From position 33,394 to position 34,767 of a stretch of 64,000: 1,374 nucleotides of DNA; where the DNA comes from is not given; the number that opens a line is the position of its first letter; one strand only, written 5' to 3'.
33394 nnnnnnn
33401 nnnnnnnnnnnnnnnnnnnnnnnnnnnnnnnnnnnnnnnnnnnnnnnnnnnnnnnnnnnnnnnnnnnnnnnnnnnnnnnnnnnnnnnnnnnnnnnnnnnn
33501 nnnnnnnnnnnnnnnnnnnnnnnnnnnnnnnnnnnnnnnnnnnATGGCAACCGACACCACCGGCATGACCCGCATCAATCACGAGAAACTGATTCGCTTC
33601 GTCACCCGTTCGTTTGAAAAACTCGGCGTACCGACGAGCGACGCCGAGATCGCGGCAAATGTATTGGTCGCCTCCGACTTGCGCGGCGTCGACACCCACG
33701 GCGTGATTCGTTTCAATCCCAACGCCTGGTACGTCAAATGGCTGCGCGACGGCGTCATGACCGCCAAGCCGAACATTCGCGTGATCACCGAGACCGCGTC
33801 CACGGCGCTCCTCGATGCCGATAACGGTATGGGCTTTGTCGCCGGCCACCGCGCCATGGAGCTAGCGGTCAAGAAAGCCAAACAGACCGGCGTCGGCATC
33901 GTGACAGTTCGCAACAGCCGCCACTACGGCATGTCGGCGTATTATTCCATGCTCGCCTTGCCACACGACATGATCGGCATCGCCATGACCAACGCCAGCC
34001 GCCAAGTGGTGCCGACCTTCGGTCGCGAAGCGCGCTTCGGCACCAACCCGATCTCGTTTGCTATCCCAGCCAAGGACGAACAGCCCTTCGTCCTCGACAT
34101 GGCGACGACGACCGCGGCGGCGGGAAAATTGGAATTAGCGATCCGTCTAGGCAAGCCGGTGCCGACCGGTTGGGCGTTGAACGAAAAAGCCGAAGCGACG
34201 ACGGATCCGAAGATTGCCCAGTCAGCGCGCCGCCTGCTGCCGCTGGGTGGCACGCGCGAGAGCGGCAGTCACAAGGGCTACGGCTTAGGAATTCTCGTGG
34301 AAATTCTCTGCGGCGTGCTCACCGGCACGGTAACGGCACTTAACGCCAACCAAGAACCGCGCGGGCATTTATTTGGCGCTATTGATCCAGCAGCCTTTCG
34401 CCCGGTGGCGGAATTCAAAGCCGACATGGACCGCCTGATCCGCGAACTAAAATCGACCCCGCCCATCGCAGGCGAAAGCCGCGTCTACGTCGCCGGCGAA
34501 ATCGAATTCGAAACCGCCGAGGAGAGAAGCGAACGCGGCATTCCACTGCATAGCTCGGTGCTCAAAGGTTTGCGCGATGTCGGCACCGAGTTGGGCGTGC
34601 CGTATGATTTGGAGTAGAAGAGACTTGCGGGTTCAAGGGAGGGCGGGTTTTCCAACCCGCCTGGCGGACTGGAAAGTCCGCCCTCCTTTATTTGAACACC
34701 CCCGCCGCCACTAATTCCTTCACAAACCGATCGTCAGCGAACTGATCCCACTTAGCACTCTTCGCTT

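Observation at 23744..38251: Island of ten orphan periplasmic substrate-binding protein genes with no permease or ATPase partner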

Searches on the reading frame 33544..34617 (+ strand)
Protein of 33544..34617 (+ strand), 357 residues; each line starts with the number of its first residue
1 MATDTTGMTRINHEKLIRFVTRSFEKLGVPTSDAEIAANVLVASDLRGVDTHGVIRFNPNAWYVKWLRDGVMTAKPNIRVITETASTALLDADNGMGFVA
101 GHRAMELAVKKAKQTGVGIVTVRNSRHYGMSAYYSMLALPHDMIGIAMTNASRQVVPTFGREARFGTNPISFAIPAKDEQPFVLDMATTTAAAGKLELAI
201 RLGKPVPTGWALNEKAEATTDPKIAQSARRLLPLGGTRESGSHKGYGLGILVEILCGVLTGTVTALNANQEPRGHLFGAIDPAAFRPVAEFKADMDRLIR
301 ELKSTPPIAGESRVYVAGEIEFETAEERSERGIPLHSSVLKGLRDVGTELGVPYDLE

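Call 7: search_protein_families(library=pfam, proteins=[window:33544-34617:+], max_evalue=0.01)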
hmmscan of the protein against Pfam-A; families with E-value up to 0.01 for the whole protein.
window:33544-34617:+ (357 aa): 1 family
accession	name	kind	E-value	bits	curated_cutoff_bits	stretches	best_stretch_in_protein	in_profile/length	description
PF02615.19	Ldh_2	-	9.1e-120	400.2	38.8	1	11-343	1-332/333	Malate/L-lactate dehydrogenase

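Call 48: search_protein_families(library=ncbifam, proteins=[window:33544-34617:+], max_evalue=0.001)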
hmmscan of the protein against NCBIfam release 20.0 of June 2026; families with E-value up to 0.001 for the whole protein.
window:33544-34617:+ (357 aa): 5 families
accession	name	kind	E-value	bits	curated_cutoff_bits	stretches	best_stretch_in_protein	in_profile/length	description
NF040650.1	sulfolac_dhydr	equivalog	8.3e-79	265.2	500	1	10-352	2-335/339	L-sulfolactate dehydrogenase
NF007504.0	PRK10098.1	equivalog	7.6e-63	212.4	336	1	9-353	5-347/360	malate/lactate/ureidoglycolate dehydrogenase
NF011599.0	PRK15025.1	equivalog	4.5e-60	203.6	356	1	10-341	2-329/349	ureidoglycolate dehydrogenase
TIGR03175.1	AllD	equivalog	4.8e-57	193.7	496.2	1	10-339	2-327/349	ureidoglycolate dehydrogenase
NF009750.0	PRK13260.1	equivalog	7.1e-40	137.1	316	1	10-342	2-328/332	3-dehydro-L-gulonate 2-dehydrogenase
